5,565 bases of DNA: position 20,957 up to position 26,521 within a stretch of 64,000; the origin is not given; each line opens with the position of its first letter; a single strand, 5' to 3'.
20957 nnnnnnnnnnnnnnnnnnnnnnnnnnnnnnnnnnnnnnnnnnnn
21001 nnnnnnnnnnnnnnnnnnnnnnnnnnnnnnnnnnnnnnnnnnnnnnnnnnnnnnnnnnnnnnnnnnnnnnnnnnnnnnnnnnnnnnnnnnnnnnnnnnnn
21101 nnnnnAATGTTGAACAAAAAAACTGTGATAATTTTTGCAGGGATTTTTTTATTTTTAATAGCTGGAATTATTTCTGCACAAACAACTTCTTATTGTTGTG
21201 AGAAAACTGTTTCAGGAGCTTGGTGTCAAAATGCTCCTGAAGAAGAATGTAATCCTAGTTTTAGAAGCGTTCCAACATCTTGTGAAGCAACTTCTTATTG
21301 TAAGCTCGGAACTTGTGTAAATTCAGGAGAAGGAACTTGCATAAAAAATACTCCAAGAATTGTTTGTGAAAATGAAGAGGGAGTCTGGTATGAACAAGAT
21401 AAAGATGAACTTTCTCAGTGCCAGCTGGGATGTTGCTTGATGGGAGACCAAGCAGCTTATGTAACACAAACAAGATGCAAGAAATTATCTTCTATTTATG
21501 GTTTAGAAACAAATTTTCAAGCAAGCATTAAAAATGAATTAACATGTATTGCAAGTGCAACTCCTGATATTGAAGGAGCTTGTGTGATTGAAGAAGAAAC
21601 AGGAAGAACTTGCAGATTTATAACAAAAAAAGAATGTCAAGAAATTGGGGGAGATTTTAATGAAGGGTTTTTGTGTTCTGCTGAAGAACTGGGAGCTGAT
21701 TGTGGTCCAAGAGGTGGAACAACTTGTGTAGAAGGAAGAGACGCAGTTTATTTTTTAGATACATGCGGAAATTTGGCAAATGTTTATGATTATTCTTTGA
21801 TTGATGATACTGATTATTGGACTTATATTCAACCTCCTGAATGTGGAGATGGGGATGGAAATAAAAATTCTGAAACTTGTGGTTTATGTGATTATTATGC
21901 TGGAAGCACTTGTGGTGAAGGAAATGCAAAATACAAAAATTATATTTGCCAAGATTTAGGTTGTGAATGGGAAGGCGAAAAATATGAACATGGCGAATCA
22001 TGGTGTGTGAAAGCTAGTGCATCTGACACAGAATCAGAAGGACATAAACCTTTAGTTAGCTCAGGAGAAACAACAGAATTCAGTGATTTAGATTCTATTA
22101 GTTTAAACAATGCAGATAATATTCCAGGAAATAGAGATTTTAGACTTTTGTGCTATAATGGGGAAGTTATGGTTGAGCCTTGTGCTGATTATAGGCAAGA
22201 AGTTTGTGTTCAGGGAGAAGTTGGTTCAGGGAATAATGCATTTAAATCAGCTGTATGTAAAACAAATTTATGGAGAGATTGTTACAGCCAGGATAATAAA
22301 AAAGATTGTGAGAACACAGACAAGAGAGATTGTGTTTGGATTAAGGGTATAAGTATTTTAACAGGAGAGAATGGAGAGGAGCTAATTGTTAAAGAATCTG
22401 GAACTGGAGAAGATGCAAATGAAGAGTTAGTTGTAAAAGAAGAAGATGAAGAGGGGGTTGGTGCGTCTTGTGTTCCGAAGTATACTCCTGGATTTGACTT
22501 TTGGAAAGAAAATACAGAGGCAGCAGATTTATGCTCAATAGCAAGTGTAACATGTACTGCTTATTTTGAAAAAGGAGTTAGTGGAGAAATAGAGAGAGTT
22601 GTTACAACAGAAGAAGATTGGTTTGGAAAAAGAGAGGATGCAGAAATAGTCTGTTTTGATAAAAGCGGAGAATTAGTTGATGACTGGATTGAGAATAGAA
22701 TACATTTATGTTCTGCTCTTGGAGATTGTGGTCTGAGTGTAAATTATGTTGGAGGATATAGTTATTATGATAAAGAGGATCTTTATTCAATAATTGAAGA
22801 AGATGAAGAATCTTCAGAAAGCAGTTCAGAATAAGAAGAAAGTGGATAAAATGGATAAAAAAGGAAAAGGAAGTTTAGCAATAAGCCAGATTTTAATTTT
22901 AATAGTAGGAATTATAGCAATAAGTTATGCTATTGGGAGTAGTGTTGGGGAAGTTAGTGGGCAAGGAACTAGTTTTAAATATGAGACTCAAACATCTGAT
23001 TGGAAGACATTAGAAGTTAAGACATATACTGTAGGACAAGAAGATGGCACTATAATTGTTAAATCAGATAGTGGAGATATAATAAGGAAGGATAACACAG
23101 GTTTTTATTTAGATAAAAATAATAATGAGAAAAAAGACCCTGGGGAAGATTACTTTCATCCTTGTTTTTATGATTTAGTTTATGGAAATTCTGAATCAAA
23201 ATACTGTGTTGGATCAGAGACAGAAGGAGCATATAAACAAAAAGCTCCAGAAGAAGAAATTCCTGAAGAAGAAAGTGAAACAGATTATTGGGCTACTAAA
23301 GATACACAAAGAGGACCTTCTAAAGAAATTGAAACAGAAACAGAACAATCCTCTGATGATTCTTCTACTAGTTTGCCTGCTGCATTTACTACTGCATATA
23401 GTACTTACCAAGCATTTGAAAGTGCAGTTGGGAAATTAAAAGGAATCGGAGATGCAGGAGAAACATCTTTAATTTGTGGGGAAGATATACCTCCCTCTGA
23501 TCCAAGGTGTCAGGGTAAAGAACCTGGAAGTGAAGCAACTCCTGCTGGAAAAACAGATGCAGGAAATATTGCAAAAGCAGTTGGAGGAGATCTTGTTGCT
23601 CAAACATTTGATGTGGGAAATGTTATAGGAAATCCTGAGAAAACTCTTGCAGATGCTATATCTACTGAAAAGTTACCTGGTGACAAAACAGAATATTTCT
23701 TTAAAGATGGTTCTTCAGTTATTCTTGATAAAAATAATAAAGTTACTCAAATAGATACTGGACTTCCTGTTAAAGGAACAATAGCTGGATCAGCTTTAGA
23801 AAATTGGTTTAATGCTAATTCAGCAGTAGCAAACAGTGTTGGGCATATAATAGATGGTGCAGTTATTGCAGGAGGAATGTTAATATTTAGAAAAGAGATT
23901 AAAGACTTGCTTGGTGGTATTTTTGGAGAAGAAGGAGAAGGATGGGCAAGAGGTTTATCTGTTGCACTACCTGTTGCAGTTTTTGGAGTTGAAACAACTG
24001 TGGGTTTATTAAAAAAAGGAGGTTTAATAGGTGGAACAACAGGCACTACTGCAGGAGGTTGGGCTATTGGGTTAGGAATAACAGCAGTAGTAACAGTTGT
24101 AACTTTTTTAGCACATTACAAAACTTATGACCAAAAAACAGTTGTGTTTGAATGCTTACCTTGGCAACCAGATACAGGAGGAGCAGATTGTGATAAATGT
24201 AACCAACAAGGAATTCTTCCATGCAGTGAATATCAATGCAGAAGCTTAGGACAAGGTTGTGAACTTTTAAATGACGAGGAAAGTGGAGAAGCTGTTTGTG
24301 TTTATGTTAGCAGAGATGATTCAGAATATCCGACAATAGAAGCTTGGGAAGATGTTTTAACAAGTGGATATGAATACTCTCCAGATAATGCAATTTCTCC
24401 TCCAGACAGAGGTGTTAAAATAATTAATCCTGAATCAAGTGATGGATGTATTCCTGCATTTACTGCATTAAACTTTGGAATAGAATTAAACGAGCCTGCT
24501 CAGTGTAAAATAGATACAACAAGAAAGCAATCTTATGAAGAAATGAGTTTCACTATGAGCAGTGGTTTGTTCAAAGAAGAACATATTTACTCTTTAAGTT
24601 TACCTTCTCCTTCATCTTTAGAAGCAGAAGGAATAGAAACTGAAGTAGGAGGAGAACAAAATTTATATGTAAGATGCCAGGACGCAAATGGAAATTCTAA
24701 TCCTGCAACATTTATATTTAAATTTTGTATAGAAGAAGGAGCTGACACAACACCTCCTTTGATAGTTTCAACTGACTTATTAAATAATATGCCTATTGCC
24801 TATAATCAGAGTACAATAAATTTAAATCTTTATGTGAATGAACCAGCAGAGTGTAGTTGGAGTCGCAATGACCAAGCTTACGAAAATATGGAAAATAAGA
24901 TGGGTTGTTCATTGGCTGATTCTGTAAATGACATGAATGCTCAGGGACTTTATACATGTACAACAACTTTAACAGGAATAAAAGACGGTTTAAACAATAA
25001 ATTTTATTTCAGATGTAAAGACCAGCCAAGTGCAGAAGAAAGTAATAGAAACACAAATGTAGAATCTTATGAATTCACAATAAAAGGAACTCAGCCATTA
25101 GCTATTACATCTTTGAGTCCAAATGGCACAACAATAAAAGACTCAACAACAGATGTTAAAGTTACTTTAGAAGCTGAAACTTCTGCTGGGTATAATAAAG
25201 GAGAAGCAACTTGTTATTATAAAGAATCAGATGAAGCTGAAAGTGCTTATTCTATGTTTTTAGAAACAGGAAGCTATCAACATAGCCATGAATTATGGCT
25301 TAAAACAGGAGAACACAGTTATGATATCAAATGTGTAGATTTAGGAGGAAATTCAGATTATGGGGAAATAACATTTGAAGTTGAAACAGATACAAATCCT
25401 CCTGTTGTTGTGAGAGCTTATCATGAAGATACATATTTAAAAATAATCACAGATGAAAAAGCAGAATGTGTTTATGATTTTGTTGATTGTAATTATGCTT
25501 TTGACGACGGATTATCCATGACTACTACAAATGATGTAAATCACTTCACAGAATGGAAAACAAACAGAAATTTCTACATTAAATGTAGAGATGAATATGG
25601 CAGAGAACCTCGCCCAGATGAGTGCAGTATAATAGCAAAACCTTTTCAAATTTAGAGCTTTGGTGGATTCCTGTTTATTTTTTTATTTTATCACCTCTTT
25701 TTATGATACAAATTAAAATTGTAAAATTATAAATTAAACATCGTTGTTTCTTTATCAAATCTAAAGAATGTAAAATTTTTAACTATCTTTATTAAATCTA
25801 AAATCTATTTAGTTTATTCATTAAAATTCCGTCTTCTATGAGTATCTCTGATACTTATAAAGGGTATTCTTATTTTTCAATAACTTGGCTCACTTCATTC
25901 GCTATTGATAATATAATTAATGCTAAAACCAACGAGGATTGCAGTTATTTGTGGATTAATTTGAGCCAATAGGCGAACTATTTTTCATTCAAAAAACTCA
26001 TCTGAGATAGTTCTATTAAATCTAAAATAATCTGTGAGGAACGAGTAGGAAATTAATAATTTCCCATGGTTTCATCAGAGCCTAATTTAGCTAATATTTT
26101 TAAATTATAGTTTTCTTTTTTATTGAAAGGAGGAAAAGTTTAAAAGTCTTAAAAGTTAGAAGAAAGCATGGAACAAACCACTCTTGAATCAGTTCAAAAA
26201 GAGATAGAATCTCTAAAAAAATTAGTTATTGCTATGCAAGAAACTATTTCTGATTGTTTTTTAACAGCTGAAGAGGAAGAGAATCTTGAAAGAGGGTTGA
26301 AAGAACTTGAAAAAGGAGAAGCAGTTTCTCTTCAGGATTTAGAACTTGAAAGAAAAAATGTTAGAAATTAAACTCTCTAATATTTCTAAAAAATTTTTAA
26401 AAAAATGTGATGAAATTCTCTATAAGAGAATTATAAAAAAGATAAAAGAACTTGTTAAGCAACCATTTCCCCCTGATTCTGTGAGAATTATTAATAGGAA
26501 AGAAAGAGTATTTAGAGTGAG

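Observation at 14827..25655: Tandemly duplicated cassette: pilin-like (class III signal peptide) protein coupled to a giant cysteine-rich membrane protein of no recognisable family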

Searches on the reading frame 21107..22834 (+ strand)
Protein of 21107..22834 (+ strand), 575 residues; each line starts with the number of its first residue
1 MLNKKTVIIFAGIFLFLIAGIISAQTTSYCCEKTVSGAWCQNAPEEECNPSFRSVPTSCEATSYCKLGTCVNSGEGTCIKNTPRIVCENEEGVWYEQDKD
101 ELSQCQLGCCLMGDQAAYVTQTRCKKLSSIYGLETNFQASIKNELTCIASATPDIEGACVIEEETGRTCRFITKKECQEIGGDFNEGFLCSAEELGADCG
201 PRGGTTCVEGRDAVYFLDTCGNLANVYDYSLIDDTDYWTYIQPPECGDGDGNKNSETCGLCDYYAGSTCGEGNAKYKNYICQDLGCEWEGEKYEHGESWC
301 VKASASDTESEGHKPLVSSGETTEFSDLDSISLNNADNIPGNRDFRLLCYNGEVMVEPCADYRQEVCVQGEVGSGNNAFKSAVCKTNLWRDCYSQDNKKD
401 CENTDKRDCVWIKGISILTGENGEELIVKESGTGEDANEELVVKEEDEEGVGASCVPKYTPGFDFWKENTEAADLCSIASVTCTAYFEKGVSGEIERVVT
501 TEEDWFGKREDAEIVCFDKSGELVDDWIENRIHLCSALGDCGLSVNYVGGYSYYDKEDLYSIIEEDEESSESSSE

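Call 4: search_protein_families(library=pfam, proteins=[window:21107-22834:+], max_evalue=1)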
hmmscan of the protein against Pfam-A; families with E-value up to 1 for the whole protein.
window:21107-22834:+ (575 aa): 1 family
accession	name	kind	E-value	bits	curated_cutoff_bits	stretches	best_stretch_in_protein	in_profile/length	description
PF19217.5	CoV_NSP4_N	-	0.00056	19.6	25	1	60-91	191-222/353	Coronavirus replicase NSP4, N-terminal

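Call 8: search_protein_families(library=ncbifam, proteins=[window:21107-22834:+], max_evalue=0.1)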
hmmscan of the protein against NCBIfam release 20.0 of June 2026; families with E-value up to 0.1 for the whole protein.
window:21107-22834:+ (575 aa): 0 families

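Call 77: find_homologous_proteins(query=A6, max_evalue=0.001)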
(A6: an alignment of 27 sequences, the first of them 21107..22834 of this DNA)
Query A6 (27 sequences) (575 aa, profile of the alignment): 1939 proteins with E <= 0.001 among 6946 candidates; the best 120 are listed.
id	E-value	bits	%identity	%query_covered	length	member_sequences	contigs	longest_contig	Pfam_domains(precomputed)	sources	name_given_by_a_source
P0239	8.8e-225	765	44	95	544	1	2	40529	-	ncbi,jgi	-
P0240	4.7e-222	756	48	97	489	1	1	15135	-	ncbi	ncbi:MAG: hypothetical protein ABIA78_02915 [archaeon]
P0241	6.2e-221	753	48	94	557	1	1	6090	-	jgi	-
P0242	6.3e-220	749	46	95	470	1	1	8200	-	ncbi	-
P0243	6.3e-220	749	44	97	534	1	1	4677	-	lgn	-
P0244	7.2e-220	749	44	96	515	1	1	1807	-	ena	-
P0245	1.0e-219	748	47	96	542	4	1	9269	-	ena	-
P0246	1.7e-219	748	45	96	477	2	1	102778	-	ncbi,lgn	-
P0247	1.2e-218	745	41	95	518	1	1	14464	-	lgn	-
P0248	1.3e-218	745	41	92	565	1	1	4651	-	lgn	-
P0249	1.8e-218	744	40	95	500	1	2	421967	-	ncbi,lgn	-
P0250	4.1e-218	743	39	95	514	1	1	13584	-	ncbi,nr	ncbi:hypothetical protein KW787_03030 [Candidatus Pacearchaeota archaeon]|nr:hypothetical protein [C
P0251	4.6e-218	743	39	96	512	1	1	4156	-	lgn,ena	-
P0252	4.8e-218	743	46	98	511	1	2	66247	-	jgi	jgi:hypothetical protein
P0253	7.4e-218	742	39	95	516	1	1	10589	-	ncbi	-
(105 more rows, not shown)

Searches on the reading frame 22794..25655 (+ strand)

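Call 4: search_protein_families(library=pfam, proteins=[window:22794-25655:+], max_evalue=1)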
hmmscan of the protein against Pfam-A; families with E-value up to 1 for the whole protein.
window:22794-25655:+ (953 aa): 1 family
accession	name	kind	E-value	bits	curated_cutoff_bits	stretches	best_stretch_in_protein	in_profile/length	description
PF19077.6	Big_13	-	0.12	13.3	27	0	824-865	60-102/102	Bacterial Ig-like domain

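Call 8: search_protein_families(library=ncbifam, proteins=[window:22794-25655:+], max_evalue=0.1)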
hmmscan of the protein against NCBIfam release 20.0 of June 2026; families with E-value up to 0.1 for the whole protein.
window:22794-25655:+ (953 aa): 0 families

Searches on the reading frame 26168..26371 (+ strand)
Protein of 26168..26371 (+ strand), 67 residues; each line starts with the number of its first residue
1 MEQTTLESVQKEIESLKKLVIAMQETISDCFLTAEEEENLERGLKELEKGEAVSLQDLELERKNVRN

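Call 9: search_protein_families(library=pfam, proteins=[window:26168-26371:+], max_evalue=0.01)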
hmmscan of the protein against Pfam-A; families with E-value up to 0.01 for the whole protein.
window:26168-26371:+ (67 aa): 0 families

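Call 104: search_protein_families(library=pfam, proteins=[window:26168-26371:+], max_evalue=0.1)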
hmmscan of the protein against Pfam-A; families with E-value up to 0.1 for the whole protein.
window:26168-26371:+ (67 aa): 1 family
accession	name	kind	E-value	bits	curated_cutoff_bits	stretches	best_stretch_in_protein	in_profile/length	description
PF18052.6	Rx_N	-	0.075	13.6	27.7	1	4-48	18-62/93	Rx N-terminal domain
